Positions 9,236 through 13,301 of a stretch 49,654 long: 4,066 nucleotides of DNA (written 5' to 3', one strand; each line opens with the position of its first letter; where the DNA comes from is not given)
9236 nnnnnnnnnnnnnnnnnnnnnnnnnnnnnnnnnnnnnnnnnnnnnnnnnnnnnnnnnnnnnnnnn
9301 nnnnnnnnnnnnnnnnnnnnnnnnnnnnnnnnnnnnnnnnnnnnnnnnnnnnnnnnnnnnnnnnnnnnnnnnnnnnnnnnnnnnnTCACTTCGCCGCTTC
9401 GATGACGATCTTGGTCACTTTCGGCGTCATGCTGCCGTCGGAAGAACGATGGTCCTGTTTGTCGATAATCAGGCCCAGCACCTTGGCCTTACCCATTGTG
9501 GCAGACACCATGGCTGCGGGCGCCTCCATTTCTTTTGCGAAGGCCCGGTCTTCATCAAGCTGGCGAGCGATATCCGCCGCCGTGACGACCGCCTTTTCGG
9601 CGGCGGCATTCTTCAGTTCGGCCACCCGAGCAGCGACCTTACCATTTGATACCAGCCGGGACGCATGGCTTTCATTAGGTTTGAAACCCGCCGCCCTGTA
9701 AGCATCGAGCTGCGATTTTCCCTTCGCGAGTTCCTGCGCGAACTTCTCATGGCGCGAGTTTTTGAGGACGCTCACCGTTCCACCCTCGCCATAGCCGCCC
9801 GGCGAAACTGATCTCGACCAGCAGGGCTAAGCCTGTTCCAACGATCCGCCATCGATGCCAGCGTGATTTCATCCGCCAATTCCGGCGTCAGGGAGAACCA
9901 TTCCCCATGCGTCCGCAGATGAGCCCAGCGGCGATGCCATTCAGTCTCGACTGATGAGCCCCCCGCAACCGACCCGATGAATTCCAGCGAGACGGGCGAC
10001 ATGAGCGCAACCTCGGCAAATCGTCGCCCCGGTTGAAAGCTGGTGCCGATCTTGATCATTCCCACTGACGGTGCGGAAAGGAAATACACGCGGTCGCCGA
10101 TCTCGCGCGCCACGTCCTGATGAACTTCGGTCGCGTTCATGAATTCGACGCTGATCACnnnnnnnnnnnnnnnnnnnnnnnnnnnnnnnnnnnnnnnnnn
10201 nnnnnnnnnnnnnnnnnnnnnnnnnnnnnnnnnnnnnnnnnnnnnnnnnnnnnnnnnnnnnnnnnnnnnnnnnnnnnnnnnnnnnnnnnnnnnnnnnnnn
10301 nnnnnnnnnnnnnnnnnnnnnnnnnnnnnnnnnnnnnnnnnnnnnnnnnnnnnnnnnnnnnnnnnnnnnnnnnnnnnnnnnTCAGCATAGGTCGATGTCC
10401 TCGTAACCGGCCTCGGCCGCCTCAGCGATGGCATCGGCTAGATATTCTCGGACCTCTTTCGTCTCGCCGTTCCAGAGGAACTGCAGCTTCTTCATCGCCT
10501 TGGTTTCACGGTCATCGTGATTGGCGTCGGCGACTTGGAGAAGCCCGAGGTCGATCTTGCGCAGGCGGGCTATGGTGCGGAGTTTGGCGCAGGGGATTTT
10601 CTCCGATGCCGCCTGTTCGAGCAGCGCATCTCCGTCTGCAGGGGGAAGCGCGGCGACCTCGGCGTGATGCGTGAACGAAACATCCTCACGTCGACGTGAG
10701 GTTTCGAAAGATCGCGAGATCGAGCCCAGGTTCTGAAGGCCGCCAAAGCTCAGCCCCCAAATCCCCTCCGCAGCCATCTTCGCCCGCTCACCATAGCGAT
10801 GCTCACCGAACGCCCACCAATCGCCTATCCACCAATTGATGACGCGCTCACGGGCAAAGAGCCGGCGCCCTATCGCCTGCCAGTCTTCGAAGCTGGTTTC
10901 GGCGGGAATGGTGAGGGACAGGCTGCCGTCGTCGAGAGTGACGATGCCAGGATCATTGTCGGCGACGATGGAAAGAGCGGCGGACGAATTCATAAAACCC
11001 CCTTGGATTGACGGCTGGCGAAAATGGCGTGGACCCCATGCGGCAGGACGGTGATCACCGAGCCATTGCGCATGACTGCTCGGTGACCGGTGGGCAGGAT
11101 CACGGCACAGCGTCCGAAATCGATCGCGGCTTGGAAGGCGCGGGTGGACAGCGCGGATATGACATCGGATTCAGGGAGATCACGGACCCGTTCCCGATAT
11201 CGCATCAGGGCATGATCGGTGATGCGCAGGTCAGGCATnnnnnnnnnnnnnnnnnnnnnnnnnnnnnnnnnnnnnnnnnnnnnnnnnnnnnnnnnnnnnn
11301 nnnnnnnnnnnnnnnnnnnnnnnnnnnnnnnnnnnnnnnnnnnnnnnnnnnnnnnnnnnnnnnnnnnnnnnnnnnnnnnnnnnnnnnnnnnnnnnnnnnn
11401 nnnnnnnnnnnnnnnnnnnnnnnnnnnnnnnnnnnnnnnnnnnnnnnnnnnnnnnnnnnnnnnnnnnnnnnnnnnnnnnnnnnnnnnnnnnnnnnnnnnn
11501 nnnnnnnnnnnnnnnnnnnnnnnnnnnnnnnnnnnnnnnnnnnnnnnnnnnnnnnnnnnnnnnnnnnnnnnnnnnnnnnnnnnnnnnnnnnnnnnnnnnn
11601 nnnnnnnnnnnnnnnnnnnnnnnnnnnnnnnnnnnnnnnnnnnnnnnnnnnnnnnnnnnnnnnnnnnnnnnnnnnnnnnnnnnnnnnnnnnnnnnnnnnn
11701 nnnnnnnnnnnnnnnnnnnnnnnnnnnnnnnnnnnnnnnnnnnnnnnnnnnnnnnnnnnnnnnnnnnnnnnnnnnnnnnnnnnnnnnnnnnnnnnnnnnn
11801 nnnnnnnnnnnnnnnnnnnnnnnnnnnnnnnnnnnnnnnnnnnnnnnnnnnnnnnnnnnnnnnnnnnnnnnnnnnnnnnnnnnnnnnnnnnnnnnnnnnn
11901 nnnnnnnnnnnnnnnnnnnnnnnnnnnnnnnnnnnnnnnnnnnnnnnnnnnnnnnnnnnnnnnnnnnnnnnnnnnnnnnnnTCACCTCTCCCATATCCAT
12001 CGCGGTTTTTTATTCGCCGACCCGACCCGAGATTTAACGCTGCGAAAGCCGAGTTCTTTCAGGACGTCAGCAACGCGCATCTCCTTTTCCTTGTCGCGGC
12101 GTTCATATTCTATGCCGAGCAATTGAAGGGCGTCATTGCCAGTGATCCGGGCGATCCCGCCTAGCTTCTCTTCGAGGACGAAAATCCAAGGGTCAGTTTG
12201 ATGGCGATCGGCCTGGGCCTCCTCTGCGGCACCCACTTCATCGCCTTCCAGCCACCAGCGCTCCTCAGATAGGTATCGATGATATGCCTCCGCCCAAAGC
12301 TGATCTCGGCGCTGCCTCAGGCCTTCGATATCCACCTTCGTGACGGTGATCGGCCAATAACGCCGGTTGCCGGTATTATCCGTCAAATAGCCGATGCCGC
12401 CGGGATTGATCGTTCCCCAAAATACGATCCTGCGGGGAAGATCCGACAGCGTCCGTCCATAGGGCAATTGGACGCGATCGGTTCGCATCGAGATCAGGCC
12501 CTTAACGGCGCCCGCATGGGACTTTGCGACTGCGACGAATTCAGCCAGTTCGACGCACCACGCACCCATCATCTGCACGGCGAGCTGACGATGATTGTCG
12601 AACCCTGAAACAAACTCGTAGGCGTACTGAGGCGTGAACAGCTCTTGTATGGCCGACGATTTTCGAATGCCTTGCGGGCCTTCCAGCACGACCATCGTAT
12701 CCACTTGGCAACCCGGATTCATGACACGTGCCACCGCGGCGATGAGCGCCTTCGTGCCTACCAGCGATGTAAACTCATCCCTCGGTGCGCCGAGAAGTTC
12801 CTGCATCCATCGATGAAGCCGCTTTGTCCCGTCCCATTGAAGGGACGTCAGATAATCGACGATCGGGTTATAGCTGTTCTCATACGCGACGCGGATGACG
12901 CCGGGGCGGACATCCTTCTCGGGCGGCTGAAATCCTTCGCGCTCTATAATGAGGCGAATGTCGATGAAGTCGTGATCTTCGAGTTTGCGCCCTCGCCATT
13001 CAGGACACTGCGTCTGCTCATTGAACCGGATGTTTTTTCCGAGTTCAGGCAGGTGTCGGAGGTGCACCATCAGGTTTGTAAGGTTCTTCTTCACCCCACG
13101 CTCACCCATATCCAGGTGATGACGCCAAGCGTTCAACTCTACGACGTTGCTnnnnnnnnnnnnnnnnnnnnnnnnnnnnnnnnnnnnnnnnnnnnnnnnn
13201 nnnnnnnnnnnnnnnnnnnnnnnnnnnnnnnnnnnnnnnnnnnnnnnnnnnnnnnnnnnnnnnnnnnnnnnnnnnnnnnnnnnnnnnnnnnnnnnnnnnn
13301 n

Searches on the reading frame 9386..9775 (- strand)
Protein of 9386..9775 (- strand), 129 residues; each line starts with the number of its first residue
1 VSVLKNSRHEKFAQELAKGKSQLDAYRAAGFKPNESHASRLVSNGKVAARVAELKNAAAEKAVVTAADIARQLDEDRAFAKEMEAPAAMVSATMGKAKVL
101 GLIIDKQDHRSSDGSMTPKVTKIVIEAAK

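Call 38: search_protein_families(library=pfam, max_evalue=0.01, proteins=[window:9386-9775:-])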
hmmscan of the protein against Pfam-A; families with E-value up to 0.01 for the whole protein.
window:9386-9775:- (129 aa): 1 family
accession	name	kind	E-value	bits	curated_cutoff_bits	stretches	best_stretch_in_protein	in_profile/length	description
PF03592.21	Terminase_2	-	1.8e-05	25.8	26.1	1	8-85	4-82/141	Terminase small subunit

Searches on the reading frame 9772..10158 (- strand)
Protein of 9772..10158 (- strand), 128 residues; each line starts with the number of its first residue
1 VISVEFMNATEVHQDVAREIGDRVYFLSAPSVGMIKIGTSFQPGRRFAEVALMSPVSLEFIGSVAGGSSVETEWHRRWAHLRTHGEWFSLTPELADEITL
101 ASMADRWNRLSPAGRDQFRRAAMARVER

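Call 38: search_protein_families(library=pfam, max_evalue=0.01, proteins=[window:9772-10158:-])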
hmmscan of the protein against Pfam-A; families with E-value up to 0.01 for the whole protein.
window:9772-10158:- (128 aa): 2 families
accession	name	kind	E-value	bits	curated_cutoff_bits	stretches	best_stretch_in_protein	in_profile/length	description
PF13455.12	MUG113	-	1.3e-07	32.5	22.3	1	36-97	2-68/73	Meiotically up-regulated gene 113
PF10544.15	T5orf172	-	0.00039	21.3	20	1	24-98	3-96/101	T5orf172 domain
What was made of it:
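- The window carries a T5orf172/MUG113 gene at 9772-10158 (call 38).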

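Call 83: search_protein_families(library=phrogs, max_evalue=0.01, proteins=[window:9772-10158:-])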
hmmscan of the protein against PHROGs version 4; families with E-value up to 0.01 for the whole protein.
window:9772-10158:- (128 aa): 6 families
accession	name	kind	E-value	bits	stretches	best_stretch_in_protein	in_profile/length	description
phrog_4284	-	unknown function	3.5e-15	57.2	1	16-98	79-161/171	-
phrog_8130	-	unknown function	9e-14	52.3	1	22-99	180-259/434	-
phrog_8604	-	unknown function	2.8e-06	28.1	1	16-98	119-194/200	-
phrog_33921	-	unknown function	2.8e-05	25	1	24-98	70-143/160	-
phrog_5032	-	unknown function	0.00056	20.6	1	24-97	80-156/178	-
phrog_18411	-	DNA, RNA and nucleotide metabolism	0.0037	17.9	1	34-100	16-85/236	homing endonuclease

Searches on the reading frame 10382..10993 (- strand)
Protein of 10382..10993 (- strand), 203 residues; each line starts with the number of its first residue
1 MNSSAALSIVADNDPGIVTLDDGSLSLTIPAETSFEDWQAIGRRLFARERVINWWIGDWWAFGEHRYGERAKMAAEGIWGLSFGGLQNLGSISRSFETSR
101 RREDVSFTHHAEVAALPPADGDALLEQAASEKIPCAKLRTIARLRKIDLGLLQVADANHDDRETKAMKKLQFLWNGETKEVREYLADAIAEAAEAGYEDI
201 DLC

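Call 38: search_protein_families(library=pfam, max_evalue=0.01, proteins=[window:10382-10993:-])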
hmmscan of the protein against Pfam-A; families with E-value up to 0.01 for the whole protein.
window:10382-10993:- (203 aa): 0 families

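Call 82: search_protein_families(library=ncbifam, max_evalue=0.1, proteins=[window:10382-10993:-])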
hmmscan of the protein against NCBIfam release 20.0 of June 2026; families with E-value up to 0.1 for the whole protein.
window:10382-10993:- (203 aa): 1 family
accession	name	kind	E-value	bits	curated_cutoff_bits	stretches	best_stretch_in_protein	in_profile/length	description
NF038070.1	LmbU_fam_TF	subfamily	5.9e-28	97.9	125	1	26-180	3-147/171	LmbU family transcriptional regulator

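Call 83: search_protein_families(library=phrogs, max_evalue=0.01, proteins=[window:10382-10993:-])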
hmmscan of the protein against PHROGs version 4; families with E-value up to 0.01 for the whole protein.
window:10382-10993:- (203 aa): 0 families

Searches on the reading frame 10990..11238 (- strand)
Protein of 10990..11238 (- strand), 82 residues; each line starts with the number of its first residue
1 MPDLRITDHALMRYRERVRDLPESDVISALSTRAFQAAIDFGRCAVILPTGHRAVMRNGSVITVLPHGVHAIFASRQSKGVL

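Call 38: search_protein_families(library=pfam, max_evalue=0.01, proteins=[window:10990-11238:-])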
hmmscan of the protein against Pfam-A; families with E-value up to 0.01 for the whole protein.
window:10990-11238:- (82 aa): 0 families

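Call 83: search_protein_families(library=phrogs, max_evalue=0.01, proteins=[window:10990-11238:-])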
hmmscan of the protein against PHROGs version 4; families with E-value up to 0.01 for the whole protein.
window:10990-11238:- (82 aa): 1 family
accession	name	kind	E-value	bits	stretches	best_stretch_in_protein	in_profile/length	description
phrog_8252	-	unknown function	2.3e-10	41.3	1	2-66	15-79/95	-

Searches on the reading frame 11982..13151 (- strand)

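Call 38: search_protein_families(library=pfam, max_evalue=0.01, proteins=[window:11982-13151:-])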
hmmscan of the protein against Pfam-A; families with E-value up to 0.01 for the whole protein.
window:11982-13151:- (389 aa): 1 family
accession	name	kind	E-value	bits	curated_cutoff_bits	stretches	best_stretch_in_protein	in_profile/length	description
PF05272.17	VapE-like_dom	-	1.6e-67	227.6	25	1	101-317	1-216/217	Virulence-associated protein E-like domain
